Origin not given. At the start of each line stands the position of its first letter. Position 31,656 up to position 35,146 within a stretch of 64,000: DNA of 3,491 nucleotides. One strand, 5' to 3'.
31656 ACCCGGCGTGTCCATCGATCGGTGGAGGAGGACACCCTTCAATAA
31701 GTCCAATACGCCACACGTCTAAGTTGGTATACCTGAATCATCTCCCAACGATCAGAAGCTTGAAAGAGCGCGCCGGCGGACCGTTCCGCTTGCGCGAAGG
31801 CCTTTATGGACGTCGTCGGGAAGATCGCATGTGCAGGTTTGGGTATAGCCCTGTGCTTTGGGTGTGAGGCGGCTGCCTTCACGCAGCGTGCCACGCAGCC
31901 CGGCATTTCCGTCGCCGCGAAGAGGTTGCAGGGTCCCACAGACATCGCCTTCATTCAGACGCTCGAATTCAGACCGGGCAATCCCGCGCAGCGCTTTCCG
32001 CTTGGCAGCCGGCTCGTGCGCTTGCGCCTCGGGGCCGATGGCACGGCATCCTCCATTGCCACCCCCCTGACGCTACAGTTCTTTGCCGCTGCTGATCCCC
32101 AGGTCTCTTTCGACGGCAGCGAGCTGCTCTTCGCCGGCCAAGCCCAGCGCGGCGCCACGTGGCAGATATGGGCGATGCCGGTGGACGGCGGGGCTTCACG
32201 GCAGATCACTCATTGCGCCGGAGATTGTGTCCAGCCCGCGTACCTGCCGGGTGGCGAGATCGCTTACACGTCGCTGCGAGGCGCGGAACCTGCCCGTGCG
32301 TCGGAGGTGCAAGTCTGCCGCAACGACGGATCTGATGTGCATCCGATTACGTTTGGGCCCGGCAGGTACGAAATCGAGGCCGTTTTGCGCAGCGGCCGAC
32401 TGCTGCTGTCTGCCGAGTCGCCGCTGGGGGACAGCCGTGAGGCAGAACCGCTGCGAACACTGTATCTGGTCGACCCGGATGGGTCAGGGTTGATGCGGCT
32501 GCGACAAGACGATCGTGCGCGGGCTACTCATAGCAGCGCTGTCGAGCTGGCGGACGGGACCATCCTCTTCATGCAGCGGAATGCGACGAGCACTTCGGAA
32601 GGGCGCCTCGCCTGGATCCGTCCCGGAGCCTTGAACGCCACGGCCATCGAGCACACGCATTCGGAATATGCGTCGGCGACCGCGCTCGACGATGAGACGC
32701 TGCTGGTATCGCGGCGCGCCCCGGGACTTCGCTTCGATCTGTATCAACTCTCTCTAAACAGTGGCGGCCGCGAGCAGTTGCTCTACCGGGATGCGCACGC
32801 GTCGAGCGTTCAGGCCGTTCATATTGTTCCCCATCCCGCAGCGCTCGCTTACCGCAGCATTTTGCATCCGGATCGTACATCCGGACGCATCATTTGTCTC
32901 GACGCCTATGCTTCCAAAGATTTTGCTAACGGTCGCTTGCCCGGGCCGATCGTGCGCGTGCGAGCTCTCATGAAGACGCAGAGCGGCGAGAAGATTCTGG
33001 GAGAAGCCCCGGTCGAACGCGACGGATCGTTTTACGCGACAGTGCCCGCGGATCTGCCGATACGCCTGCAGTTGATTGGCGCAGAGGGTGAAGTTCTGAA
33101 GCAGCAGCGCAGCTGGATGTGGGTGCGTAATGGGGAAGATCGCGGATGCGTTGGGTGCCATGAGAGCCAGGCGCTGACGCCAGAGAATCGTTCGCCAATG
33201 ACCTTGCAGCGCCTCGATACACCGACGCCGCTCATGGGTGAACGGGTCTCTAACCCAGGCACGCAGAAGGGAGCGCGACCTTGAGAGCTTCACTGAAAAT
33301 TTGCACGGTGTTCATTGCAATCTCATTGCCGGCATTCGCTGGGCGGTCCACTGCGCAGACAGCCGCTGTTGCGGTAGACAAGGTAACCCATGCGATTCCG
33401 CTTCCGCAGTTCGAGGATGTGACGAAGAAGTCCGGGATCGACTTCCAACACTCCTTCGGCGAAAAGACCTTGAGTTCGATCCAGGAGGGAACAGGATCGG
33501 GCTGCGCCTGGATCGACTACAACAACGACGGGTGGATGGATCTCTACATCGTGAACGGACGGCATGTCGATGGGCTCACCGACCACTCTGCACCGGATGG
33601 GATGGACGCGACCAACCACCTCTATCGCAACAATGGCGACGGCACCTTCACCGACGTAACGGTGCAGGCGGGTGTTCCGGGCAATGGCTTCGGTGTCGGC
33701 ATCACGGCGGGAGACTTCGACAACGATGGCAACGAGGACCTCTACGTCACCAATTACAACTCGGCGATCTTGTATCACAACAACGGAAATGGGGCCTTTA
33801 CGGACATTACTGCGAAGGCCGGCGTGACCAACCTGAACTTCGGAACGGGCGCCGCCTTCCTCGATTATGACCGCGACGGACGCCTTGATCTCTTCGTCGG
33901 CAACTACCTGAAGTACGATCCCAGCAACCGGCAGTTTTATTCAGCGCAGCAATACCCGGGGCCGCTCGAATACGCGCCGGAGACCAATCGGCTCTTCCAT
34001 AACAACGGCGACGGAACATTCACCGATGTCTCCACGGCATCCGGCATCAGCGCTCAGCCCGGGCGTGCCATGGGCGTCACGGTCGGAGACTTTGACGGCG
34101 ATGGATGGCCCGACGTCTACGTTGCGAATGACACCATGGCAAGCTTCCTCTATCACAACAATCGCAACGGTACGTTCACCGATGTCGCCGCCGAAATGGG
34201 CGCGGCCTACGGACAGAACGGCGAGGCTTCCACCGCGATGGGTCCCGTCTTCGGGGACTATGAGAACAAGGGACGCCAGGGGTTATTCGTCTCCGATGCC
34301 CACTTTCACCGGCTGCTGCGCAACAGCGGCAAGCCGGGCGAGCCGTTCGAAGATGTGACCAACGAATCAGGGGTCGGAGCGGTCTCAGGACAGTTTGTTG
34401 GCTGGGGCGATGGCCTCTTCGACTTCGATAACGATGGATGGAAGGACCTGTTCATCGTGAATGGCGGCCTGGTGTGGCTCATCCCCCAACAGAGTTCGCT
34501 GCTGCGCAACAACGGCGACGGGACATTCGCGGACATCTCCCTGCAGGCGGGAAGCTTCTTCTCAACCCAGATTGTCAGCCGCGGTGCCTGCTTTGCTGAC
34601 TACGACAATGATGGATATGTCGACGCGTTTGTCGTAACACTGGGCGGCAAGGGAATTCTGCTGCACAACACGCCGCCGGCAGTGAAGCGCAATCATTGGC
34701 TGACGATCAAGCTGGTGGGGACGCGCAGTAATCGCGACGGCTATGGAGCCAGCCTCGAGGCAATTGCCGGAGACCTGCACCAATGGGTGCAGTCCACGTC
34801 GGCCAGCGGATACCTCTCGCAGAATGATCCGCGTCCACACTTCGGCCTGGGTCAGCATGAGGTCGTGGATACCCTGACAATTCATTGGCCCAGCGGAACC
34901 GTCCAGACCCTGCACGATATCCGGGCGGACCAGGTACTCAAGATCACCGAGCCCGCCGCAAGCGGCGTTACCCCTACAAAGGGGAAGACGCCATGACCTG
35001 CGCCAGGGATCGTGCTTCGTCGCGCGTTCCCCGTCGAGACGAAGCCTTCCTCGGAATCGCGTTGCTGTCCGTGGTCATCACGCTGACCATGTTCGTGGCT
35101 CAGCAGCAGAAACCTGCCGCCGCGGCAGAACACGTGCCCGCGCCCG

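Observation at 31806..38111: Four translationally coupled exported genes (propeller+mono-haem, CRTAC1-like, propeller+di-haem peroxidase-like, Reg_prop propeller) with hydrazine-synthase-like subunit logic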

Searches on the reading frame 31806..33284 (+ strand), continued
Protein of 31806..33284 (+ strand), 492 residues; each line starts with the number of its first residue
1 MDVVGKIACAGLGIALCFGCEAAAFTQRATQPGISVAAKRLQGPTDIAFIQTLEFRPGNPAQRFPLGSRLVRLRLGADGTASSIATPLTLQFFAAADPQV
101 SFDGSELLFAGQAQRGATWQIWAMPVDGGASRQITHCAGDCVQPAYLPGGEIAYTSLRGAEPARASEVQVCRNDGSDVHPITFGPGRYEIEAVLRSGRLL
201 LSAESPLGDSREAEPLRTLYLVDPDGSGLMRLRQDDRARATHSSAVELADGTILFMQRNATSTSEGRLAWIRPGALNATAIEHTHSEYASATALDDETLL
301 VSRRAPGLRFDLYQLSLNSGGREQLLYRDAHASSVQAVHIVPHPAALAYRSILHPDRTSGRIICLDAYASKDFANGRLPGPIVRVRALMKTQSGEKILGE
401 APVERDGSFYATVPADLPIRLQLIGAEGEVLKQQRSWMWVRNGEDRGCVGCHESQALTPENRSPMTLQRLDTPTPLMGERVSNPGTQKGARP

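Call 62: search_solved_structures(query=A1, max_evalue=0.001, show_alignments=1)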
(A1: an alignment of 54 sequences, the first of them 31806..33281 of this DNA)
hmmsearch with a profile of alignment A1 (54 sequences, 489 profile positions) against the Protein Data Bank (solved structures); distinct sequences matched with E-value up to 0.001: 2.
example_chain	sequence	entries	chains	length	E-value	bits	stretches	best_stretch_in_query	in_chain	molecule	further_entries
5c2v_A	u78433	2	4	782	1.7e-27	99.3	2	37-146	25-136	HYDRAZINE SYNTHASE ALPHA SUBUNIT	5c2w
6pnv_A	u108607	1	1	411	0.0001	24.2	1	90-203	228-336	Tol-Pal system protein TolB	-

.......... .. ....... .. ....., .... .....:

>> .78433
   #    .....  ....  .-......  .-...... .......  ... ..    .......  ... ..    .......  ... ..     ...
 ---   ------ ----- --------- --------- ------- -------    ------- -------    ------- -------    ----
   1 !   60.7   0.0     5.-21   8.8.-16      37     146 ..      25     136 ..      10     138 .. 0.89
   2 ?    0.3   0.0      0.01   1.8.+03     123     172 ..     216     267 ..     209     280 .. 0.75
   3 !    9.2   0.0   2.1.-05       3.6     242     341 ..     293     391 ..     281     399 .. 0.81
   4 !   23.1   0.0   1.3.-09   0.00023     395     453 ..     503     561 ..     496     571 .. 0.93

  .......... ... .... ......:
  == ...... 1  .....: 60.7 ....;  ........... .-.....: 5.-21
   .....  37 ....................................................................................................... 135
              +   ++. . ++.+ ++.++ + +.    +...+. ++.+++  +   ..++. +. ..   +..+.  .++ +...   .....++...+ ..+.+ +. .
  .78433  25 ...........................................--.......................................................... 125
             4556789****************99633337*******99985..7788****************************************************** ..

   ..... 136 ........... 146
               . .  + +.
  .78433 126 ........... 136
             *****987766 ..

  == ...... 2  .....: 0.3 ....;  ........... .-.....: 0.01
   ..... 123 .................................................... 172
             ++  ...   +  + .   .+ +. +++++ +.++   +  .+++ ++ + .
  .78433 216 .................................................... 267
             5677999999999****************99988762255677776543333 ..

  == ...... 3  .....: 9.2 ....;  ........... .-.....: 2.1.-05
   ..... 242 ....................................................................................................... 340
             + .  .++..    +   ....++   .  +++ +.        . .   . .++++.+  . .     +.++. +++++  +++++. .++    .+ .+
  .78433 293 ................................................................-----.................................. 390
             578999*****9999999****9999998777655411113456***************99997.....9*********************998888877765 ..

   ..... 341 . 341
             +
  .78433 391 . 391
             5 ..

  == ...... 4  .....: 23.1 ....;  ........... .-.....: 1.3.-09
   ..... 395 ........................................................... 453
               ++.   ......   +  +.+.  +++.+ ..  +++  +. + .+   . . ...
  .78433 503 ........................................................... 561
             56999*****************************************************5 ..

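Call 72: find_encoding_contigs(protein=P0474, flank=10000, max_places=1)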
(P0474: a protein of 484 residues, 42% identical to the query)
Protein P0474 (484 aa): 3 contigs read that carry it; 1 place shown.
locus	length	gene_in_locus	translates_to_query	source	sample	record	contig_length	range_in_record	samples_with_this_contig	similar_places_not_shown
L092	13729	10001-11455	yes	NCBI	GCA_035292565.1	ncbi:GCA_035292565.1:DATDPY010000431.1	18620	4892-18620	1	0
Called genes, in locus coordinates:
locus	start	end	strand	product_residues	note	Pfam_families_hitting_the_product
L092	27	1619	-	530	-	PF02085:Cytochrom_CIII (faint), PF14537:Cytochrom_c3_2 (faint), PF22113:Mtrc-MtrF_II-IV_dom (faint), PF14522:Cytochrome_C7 (weak)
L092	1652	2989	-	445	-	PF00037:Fer4 (faint), PF12797:Fer4_2 (faint), PF12837:Fer4_6 (faint), PF13237:Fer4_10, PF14697:Fer4_21, PF12838:Fer4_7 (weak), PF07992:Pyr_redox_2, PF13738:Pyr_redox_3, +6 more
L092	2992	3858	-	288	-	-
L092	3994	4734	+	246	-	-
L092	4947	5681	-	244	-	PF06439:3keto-disac_hyd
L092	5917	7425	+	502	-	PF02610:AraA_N, PF24856:AraA_central, PF11762:Arabinose_Iso_C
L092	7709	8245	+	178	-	-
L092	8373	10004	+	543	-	PF01839:FG-GAP (faint), PF13517:FG-GAP_3, PF07593:UnbV_ASPIC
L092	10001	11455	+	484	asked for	PF07676:PD40 (faint), PF18582:HZS_alpha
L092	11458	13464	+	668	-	PF22494:choice_anch_I (faint), PF00034:Cytochrom_C (faint), PF03150:CCP_MauG (faint), PF10282:Lactonase (faint), PF25174:Beta-prop_THOC3 (faint), PF02239:Cytochrom_D1 (faint), PF08450:SGL (faint), PF21783:YNCE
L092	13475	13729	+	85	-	?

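Call 73: find_encoding_contigs(protein=P0502, flank=10000, max_places=1)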
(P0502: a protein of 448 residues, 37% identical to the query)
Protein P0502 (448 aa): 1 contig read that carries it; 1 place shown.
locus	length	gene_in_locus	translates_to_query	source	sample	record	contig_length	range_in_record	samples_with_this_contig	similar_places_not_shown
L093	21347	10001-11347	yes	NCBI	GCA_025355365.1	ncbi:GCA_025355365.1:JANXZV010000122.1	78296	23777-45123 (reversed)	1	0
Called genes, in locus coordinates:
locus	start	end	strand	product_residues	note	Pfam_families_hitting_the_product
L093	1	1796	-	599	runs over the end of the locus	PF14322:SusD-like_3 (weak), PF07980:SusD_RagB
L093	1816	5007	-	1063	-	PF13620:CarboxypepD_reg, PF13715:CarbopepD_reg_2, PF07715:Plug, PF00593:TonB_dep_Rec_b-barrel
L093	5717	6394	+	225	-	PF00072:Response_reg, PF00486:Trans_reg_C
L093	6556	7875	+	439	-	PF00672:HAMP, PF00512:HisKA, PF02518:HATPase_c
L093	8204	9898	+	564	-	PF01839:FG-GAP (faint), PF13517:FG-GAP_3, PF07593:UnbV_ASPIC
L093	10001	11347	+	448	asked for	PF26549:Tricorn_N (weak), PF18582:HZS_alpha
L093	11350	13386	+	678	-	PF03150:CCP_MauG (faint), PF21783:YNCE, PF00034:Cytochrom_C (faint), PF02239:Cytochrom_D1 (faint), PF07676:PD40 (faint), PF08450:SGL (faint), PF16819:DUF5074 (weak), PF25174:Beta-prop_THOC3 (weak), +3 more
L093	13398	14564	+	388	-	-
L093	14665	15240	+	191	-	PF01042:Ribonuc_L-PSP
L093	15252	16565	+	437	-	PF13458:Peripla_BP_6, PF01094:ANF_receptor, PF13433:Peripla_BP_5 (weak)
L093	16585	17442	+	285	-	PF00793:DAHP_synth_1, PF03102:NeuB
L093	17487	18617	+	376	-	PF13458:Peripla_BP_6, PF13433:Peripla_BP_5 (faint), PF01094:ANF_receptor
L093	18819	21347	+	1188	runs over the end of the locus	PF13424:TPR_12 (faint), PF13428:TPR_14 (faint), PF13432:TPR_16 (faint), PF00515:TPR_1 (weak), PF07719:TPR_2 (weak), PF13174:TPR_6 (faint), PF13517:FG-GAP_3, PF07593:UnbV_ASPIC, +4 more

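Call 74: find_encoding_contigs(protein=P0401, flank=10000, max_places=1)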
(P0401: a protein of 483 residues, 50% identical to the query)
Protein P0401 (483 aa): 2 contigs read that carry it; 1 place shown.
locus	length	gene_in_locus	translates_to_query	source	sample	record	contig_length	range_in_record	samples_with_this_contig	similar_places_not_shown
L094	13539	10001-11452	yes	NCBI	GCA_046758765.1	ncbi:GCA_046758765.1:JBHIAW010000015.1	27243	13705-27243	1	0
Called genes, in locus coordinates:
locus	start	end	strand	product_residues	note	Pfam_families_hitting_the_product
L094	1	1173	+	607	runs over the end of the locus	PF01839:FG-GAP (faint), PF13517:FG-GAP_3, PF07593:UnbV_ASPIC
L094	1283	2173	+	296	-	PF17874:TPR_MalT (faint), PF13424:TPR_12 (faint), PF00515:TPR_1 (faint), PF07719:TPR_2 (faint), PF12895:ANAPC3 (faint), PF13174:TPR_6 (faint), PF14559:TPR_19 (weak), PF13432:TPR_16 (weak), +7 more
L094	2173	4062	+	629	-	PF01839:FG-GAP (faint), PF13517:FG-GAP_3, PF07593:UnbV_ASPIC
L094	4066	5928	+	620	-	PF00989:PAS (weak), PF08448:PAS_4, PF13426:PAS_9, PF00512:HisKA, PF02518:HATPase_c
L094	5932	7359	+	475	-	PF00072:Response_reg, PF00158:Sigma54_activat, PF14532:Sigma54_activ_2, PF07724:AAA_2 (weak), PF07728:AAA_5, PF25601:AAA_lid_14, PF02954:HTH_8 (weak)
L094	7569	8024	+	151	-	PF00072:Response_reg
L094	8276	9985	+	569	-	PF13517:FG-GAP_3, PF01839:FG-GAP (weak), PF13517:FG-GAP_3, PF07593:UnbV_ASPIC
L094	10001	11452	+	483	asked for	PF07676:PD40 (faint), PF26549:Tricorn_N (weak), PF18582:HZS_alpha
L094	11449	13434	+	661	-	PF00034:Cytochrom_C (faint), PF03150:CCP_MauG (faint), PF08450:SGL (faint), PF22494:choice_anch_I (faint), PF02239:Cytochrom_D1 (faint), PF10282:Lactonase (faint), PF21783:YNCE (faint), PF25174:Beta-prop_THOC3 (faint)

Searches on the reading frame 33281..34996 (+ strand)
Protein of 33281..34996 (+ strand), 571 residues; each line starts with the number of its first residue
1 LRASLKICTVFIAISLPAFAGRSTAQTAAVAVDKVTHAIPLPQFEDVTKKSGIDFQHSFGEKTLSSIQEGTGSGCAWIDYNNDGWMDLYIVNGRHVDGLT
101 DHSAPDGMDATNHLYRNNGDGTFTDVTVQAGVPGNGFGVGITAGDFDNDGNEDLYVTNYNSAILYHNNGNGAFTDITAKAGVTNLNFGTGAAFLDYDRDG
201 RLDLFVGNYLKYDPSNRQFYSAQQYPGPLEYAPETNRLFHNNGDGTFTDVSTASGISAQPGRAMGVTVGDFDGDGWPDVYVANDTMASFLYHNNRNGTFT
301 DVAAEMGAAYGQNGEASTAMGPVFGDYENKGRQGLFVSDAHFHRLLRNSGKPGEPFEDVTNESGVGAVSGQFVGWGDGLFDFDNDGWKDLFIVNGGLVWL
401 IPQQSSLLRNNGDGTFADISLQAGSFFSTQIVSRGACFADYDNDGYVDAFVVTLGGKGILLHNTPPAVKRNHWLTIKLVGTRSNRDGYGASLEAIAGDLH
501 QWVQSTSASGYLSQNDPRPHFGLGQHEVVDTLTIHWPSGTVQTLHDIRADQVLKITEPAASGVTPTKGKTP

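Call 3: search_protein_families(library=pfam, proteins=[window:33281-34996:+], max_evalue=0.1)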
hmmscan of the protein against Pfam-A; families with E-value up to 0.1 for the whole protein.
window:33281-34996:+ (571 aa): 3 families
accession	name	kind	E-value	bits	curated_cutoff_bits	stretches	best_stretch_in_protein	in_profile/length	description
PF13517.12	FG-GAP_3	-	9.2e-51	170.7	26.9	6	145-206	1-61/61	FG-GAP-like repeat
PF07593.17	UnbV_ASPIC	-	1.6e-20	73.2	23.4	1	487-553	1-67/68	ASPIC and UnbV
PF01839.29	FG-GAP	-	3e-15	56.2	22.1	3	266-284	5-23/37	FG-GAP repeat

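Call 4: search_protein_families(library=ncbifam, proteins=[window:33281-34996:+], max_evalue=0.1)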
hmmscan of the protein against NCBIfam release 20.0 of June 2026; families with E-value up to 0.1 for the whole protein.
window:33281-34996:+ (571 aa): 1 family
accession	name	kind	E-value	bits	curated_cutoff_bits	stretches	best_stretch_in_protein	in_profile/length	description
NF047539.1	XAC2610_fam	domain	0.009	16.5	35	0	78-94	4-20/89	XAC2610-related protein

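Call 67: search_solved_structures(query=window:33281-34996:+, max_evalue=0.001)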
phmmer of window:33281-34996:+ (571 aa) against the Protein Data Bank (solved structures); distinct sequences matched with E-value up to 0.001: 1.
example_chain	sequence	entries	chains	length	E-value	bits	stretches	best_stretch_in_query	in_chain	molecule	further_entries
9etn_A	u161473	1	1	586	1.7e-19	72.8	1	72-209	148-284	Cartilage acidic protein 1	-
